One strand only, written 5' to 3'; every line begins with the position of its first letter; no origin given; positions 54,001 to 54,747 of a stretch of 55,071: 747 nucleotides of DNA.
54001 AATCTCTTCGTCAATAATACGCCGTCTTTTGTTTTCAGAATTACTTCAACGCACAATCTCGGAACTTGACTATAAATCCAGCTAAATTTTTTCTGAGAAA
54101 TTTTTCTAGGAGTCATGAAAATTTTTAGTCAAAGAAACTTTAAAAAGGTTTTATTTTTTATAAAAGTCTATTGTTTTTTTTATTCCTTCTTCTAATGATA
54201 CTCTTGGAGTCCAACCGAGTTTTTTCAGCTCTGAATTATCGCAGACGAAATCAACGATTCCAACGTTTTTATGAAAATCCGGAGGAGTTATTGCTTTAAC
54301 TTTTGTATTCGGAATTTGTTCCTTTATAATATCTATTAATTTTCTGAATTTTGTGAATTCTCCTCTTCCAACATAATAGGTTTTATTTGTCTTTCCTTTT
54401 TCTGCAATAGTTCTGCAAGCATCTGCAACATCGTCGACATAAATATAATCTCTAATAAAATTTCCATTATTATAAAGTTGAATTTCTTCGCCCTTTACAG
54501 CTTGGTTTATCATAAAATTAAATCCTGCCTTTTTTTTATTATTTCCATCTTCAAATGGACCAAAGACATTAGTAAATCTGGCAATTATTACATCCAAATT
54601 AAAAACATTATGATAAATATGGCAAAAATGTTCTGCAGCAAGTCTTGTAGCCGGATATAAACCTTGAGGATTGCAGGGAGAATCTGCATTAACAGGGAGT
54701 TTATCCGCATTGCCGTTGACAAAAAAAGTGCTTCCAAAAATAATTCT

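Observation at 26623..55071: A glycan-biosynthesis island of at least 28 kb with natural-product-like chemistry in a reduced archaeal genome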

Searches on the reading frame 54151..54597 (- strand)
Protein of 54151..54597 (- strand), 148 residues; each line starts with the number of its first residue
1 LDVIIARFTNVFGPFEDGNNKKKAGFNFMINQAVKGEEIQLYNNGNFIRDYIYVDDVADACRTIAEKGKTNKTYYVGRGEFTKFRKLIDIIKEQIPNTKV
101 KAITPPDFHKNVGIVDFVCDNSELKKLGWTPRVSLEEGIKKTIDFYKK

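Call 8: search_protein_families(library=pfam, proteins=[window:54151-54597:-], max_evalue=0.001)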
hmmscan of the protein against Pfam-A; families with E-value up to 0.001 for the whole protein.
window:54151-54597:- (148 aa): 2 families
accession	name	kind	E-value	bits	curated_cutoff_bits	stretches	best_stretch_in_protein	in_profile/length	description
PF01370.27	Epimerase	-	1.4e-15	57.8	20.9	1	1-77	162-240/240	NAD dependent epimerase/dehydratase family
PF16363.11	GDP_Man_Dehyd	-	3.4e-10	40.4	27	1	2-142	174-332/332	GDP-mannose 4,6 dehydratase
